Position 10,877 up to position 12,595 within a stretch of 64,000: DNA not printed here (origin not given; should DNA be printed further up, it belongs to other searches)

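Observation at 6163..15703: Corrinoid methyltransferase locus with two non-Pyl MttB paralogues interleaved with an S9 peptidase, an M20 aminoacylase and a secreted hydrolase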

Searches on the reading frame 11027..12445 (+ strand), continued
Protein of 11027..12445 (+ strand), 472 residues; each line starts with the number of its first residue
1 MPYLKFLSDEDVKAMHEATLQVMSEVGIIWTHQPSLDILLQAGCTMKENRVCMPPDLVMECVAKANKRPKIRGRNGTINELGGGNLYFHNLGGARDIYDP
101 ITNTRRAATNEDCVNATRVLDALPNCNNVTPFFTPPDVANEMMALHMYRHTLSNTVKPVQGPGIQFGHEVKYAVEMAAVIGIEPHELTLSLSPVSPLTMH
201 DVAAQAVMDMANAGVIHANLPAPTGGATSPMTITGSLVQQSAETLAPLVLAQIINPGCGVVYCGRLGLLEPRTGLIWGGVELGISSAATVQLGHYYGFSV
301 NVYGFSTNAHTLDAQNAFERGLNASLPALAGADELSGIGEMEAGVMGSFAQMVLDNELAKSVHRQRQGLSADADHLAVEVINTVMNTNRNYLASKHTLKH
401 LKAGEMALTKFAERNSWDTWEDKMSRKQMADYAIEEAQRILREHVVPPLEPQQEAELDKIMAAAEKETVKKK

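Call 67: find_homologous_proteins(query=L093:8001-9392:+, max_evalue=1e-30)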
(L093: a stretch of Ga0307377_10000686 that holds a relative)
Query L093:8001-9392:+ (464 aa): 2527 proteins with E <= 1e-30 among 8000 candidates; the best 120 are listed.
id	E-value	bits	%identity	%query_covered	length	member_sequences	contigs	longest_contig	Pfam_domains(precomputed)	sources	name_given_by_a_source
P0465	2.7e-292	987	97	100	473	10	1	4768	PF06253.17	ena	-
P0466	4.7e-262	888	88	99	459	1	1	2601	PF06253.17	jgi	jgi:trimethylamine--corrinoid protein Co-methyltransferase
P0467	2.5e-243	826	80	100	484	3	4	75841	PF06253.17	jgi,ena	-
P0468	5.7e-242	821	78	100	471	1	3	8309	PF06253.17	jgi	jgi:trimethylamine--corrinoid protein Co-methyltransferase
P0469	2.6e-241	819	79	100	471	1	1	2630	PF06253.17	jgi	jgi:trimethylamine--corrinoid protein Co-methyltransferase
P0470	3.1e-241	819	79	100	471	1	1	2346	PF06253.17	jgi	jgi:trimethylamine--corrinoid protein Co-methyltransferase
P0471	1.3e-240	817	78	99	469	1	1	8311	PF06253.17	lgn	-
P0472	2.0e-240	816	78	100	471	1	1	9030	PF06253.17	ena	-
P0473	3.3e-240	816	77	100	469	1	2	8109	PF06253.17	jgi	jgi:trimethylamine--corrinoid protein Co-methyltransferase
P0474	5.4e-240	815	78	100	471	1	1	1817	PF06253.17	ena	-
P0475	5.7e-240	815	76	98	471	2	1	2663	PF06253.17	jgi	-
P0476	9.9e-240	814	79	100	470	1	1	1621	PF06253.17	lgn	-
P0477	1.3e-239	814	79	99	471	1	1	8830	PF06253.17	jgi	jgi:trimethylamine--corrinoid protein Co-methyltransferase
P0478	3.5e-239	812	79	100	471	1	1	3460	PF06253.17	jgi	jgi:trimethylamine--corrinoid protein Co-methyltransferase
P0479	3.9e-239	812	79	100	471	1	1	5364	PF06253.17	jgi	jgi:trimethylamine--corrinoid protein Co-methyltransferase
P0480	4.9e-239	812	78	100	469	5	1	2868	PF06253.17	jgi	-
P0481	6.4e-239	811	79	100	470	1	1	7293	PF06253.17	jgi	jgi:trimethylamine--corrinoid protein Co-methyltransferase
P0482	1.8e-238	810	77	100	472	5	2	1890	PF06253.17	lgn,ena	-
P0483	3.9e-238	809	78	100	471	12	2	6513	PF06253.17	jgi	jgi:trimethylamine--corrinoid protein Co-methyltransferase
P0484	7.4e-238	808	77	100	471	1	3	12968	PF06253.17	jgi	jgi:trimethylamine--corrinoid protein Co-methyltransferase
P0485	1.3e-237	807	77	99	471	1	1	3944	PF06253.17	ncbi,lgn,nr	ncbi:MAG: trimethylamine methyltransferase family protein [Chloroflexota bacterium]|nr:trimethylamin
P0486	1.6e-237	807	78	100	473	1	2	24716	PF06253.17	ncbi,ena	-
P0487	2.5e-237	806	79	100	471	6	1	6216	PF06253.17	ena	-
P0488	4.7e-237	805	79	100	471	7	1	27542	PF06253.17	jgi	-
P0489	5.3e-237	805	77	100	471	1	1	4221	PF06253.17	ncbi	-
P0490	6.3e-237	805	79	99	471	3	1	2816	PF06253.17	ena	-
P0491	1.1e-236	804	79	100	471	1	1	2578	PF06253.17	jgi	jgi:trimethylamine--corrinoid protein Co-methyltransferase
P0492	1.6e-236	804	79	100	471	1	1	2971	PF06253.17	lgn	-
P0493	2.0e-236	803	77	100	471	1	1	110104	PF06253.17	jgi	jgi:trimethylamine--corrinoid protein Co-methyltransferase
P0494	2.7e-236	803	78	100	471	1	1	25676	PF06253.17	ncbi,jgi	-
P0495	2.8e-236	803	78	100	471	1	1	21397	PF06253.17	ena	-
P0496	4.4e-236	802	78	100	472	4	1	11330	PF06253.17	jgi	jgi:trimethylamine--corrinoid protein Co-methyltransferase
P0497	7.4e-236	801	78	100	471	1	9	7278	PF06253.17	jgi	jgi:trimethylamine--corrinoid protein Co-methyltransferase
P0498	8.0e-236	801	78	100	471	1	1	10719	PF06253.17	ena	-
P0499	8.2e-236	801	78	100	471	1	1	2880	PF06253.17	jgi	-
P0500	8.6e-236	801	75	98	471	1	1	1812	PF06253.17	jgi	jgi:trimethylamine--corrinoid protein Co-methyltransferase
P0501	1.0e-235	801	78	100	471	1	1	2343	PF06253.17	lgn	-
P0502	2.4e-235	800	76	100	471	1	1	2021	PF06253.17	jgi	jgi:trimethylamine--corrinoid protein Co-methyltransferase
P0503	3.8e-235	799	79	99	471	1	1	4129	PF06253.17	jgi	-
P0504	5.9e-235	798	77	100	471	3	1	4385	PF06253.17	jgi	-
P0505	7.3e-235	798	77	100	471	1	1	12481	PF06253.17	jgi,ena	-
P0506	1.1e-234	797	77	100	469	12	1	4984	PF06253.17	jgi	-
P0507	1.5e-234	797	76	100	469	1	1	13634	PF06253.17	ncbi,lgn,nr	ncbi:MAG: trimethylamine methyltransferase family protein [Anaerolineae bacterium]|nr:trimethylamine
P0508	2.3e-234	796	78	100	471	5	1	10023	PF06253.17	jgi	-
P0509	4.5e-234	795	77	100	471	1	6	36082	PF06253.17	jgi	jgi:trimethylamine--corrinoid protein Co-methyltransferase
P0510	1.4e-233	794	77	100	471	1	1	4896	PF06253.17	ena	-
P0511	1.6e-233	794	75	98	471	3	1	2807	PF06253.17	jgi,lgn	jgi:trimethylamine--corrinoid protein Co-methyltransferase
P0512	1.7e-233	793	77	97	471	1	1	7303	PF06253.17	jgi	-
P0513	2.3e-233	793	77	100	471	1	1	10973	PF06253.17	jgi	-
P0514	2.5e-233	793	77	97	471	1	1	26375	PF06253.17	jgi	jgi:trimethylamine--corrinoid protein Co-methyltransferase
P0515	2.5e-233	793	77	97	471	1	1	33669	PF06253.17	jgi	jgi:trimethylamine--corrinoid protein Co-methyltransferase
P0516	2.7e-233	793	76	100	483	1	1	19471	PF06253.17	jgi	jgi:trimethylamine--corrinoid protein Co-methyltransferase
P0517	3.3e-233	793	77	97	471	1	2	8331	PF06253.17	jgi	jgi:trimethylamine--corrinoid protein Co-methyltransferase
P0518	5.6e-233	792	77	99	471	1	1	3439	PF06253.17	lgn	-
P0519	9.9e-233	791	77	100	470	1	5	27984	PF06253.17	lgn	-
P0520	1.0e-232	791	77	100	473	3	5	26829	PF06253.17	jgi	-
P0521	1.0e-232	791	76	99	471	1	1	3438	PF06253.17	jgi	-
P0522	1.6e-232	790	77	100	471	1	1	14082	PF06253.17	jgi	jgi:trimethylamine--corrinoid protein Co-methyltransferase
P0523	3.4e-232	789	76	100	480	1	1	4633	PF06253.17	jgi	jgi:trimethylamine--corrinoid protein Co-methyltransferase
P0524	5.4e-232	789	77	100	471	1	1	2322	PF06253.17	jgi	jgi:trimethylamine--corrinoid protein Co-methyltransferase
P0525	7.4e-232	788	76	100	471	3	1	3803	PF06253.17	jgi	jgi:trimethylamine--corrinoid protein Co-methyltransferase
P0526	7.6e-232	788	76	99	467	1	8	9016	PF06253.17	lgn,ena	-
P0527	1.4e-231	787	76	100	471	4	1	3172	PF06253.17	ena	-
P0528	4.6e-231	785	76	99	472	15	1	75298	PF06253.17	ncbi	-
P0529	4.8e-231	785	76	99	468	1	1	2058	PF06253.17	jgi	-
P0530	4.9e-231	785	75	100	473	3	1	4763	PF06253.17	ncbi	-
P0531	5.1e-231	785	76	100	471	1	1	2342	PF06253.17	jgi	-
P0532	5.3e-231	785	76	100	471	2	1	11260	PF06253.17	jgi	jgi:trimethylamine--corrinoid protein Co-methyltransferase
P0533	7.0e-231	785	75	100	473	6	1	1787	PF06253.17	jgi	jgi:trimethylamine--corrinoid protein Co-methyltransferase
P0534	7.9e-231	785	75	100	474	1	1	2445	PF06253.17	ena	-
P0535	8.1e-231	785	76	100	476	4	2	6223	PF06253.17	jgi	-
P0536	9.6e-231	784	77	100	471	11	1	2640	PF06253.17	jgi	-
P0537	1.2e-230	784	76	100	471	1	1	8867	PF06253.17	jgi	jgi:trimethylamine--corrinoid protein Co-methyltransferase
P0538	1.2e-230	784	75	100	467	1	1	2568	PF06253.17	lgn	-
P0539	2.5e-230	783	75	100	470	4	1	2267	PF06253.17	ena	-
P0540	3.3e-230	783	75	100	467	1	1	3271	PF06253.17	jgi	-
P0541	3.9e-230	782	76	100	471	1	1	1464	PF06253.17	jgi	jgi:trimethylamine--corrinoid protein Co-methyltransferase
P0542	4.4e-230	782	75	100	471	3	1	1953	PF06253.17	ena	-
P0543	5.5e-230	782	76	99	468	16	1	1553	PF06253.17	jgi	jgi:trimethylamine--corrinoid protein Co-methyltransferase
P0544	6.2e-230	782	75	100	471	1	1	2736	PF06253.17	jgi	jgi:trimethylamine--corrinoid protein Co-methyltransferase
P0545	7.3e-230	782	77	100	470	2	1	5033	PF06253.17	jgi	-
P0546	7.6e-230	781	75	100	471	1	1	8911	PF06253.17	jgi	jgi:trimethylamine--corrinoid protein Co-methyltransferase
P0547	8.4e-230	781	76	99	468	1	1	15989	PF06253.17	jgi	jgi:trimethylamine--corrinoid protein Co-methyltransferase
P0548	8.8e-230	781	75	100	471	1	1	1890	PF06253.17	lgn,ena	-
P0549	1.1e-229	781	75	100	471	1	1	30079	PF06253.17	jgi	jgi:trimethylamine--corrinoid protein Co-methyltransferase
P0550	1.2e-229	781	76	100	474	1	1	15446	PF06253.17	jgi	-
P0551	1.3e-229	781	76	99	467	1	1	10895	PF06253.17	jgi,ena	-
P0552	1.9e-229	780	75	100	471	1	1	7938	PF06253.17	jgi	jgi:trimethylamine--corrinoid protein Co-methyltransferase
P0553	2.6e-229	780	76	100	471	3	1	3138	PF06253.17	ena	-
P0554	2.9e-229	780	75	100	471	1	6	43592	PF06253.17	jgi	jgi:trimethylamine--corrinoid protein Co-methyltransferase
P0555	3.4e-229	779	75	100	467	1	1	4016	PF06253.17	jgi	-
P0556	3.7e-229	779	75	100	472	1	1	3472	PF06253.17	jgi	jgi:trimethylamine--corrinoid protein Co-methyltransferase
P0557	3.9e-229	779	75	99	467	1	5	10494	PF06253.17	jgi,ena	-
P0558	6.2e-229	778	76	100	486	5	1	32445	PF06253.17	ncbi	-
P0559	6.6e-229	778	74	100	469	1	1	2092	PF06253.17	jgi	jgi:trimethylamine--corrinoid protein Co-methyltransferase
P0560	7.9e-229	778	75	100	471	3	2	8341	PF06253.17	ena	-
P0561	9.1e-229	778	74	100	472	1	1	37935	PF06253.17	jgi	-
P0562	1.2e-228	777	74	100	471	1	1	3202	PF06253.17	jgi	-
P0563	1.3e-228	777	75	100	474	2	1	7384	PF06253.17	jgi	jgi:trimethylamine--corrinoid protein Co-methyltransferase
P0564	1.7e-228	777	75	100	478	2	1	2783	PF06253.17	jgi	jgi:trimethylamine--corrinoid protein Co-methyltransferase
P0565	1.8e-228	777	75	99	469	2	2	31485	PF06253.17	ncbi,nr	ncbi:MAG: trimethylamine methyltransferase family protein [Anaerolineae bacterium]|nr:trimethylamine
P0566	2.3e-228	777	75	100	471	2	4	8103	PF06253.17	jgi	jgi:trimethylamine--corrinoid protein Co-methyltransferase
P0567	5.2e-228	775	75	100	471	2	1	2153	PF06253.17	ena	-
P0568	5.3e-228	775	75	100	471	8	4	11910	PF06253.17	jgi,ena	jgi:trimethylamine--corrinoid protein Co-methyltransferase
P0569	6.3e-228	775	75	100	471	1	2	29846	PF06253.17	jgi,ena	-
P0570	8.1e-228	775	76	100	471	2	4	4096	PF06253.17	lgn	-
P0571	1.8e-227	774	75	100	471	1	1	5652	PF06253.17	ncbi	-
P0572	2.4e-227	773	74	100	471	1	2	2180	PF06253.17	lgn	-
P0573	3.8e-227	773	75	99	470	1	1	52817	PF06253.17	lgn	-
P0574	3.8e-227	773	75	100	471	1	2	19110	PF06253.17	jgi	jgi:trimethylamine--corrinoid protein Co-methyltransferase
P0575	4.9e-227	772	74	100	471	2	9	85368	PF06253.17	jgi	jgi:trimethylamine--corrinoid protein Co-methyltransferase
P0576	6.3e-227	772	75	100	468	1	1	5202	PF06253.17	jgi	jgi:trimethylamine--corrinoid protein Co-methyltransferase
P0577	2.0e-226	770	75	100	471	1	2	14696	PF06253.17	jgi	-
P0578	2.7e-226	770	74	99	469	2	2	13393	PF06253.17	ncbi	-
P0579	3.0e-226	770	74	100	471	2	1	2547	PF06253.17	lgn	-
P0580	3.1e-226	770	72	100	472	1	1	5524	PF06253.17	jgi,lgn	jgi:trimethylamine--corrinoid protein Co-methyltransferase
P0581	3.6e-226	769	74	100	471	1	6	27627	PF06253.17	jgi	jgi:trimethylamine--corrinoid protein Co-methyltransferase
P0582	4.4e-226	769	73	100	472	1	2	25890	PF06253.17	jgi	-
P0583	5.7e-226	769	74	99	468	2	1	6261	PF06253.17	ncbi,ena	-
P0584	6.4e-226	769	74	100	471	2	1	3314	PF06253.17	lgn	-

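Call 68: find_encoding_contigs(protein=P0493, flank=10000, max_places=1)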
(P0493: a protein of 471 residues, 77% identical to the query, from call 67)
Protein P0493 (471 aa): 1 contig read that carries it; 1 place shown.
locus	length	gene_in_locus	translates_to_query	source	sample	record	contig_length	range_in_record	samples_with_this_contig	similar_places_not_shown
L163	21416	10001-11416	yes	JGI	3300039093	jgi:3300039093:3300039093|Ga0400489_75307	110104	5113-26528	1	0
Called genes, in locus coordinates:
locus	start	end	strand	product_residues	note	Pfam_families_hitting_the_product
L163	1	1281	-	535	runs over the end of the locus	PF02347:GDC-P, PF00266:Aminotran_5, PF21478:GcvP2_C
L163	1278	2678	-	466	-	PF02347:GDC-P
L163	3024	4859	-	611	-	PF02730:AFOR_N, PF01314:AFOR_C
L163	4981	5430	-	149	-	PF13404:HTH_AsnC-type, PF13412:HTH_24, PF22482:AsnC_trans_reg_3, PF01037:AsnC_trans_reg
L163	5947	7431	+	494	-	PF06253:MTTB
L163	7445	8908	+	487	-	PF06253:MTTB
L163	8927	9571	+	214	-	PF02607:B12-binding_2, PF02310:B12-binding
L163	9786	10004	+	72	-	-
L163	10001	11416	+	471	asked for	PF06253:MTTB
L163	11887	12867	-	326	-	PF12625:Arabinose_bd, PF12833:HTH_18, PF00165:HTH_AraC (weak)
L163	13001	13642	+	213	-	-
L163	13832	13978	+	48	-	-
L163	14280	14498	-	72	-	-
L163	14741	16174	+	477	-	PF06253:MTTB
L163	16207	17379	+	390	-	PF01546:Peptidase_M20, PF07687:M20_dimer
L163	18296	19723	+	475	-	PF06253:MTTB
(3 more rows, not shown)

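Call 69: find_encoding_contigs(protein=P0575, flank=10000, max_places=1)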
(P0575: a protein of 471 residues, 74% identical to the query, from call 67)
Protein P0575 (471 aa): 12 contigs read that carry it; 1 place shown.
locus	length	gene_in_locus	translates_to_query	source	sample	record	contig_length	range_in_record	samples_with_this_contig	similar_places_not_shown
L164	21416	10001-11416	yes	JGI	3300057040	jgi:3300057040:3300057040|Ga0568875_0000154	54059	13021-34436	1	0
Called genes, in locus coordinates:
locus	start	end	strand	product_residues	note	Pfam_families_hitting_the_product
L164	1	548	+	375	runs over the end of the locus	PF03417:AAT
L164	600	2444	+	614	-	PF26549:Tricorn_N, PF00326:Peptidase_S9, PF01738:DLH (weak), PF02129:Peptidase_S15 (weak), PF20434:BD-FAE (weak)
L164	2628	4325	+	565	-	PF00496:SBP_bac_5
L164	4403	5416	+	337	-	PF19300:BPD_transp_1_N, PF00528:BPD_transp_1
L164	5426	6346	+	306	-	PF12911:OppC_N, PF00528:BPD_transp_1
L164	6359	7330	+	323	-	PF00005:ABC_tran, PF02463:SMC_N (weak), PF13304:AAA_21 (weak), PF08352:oligo_HPY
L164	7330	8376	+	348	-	PF00005:ABC_tran, PF13304:AAA_21 (faint), PF08352:oligo_HPY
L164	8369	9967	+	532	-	PF07969:Amidohydro_3, PF01979:Amidohydro_1 (weak)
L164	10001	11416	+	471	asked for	PF06253:MTTB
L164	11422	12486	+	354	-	PF03417:AAT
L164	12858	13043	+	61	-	PF21344:Zn_ribbon_LysW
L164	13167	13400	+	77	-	PF21344:Zn_ribbon_LysW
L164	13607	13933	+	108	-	PF02922:CBM_48 (weak), PF16561:AMPK1_CBM (weak)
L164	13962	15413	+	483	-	PF04055:Radical_SAM, PF13353:Fer4_12 (weak), PF12544:LAM_C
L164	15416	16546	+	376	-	PF07478:Dala_Dala_lig_C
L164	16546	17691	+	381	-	PF02655:ATP-grasp_3 (faint), PF07478:Dala_Dala_lig_C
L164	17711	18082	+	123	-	PF00583:Acetyltransf_1, PF13508:Acetyltransf_7, PF13673:Acetyltransf_10 (weak)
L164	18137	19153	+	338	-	PF00850:Hist_deacetyl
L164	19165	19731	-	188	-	-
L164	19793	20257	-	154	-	-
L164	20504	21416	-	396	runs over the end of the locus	PF07884:VKOR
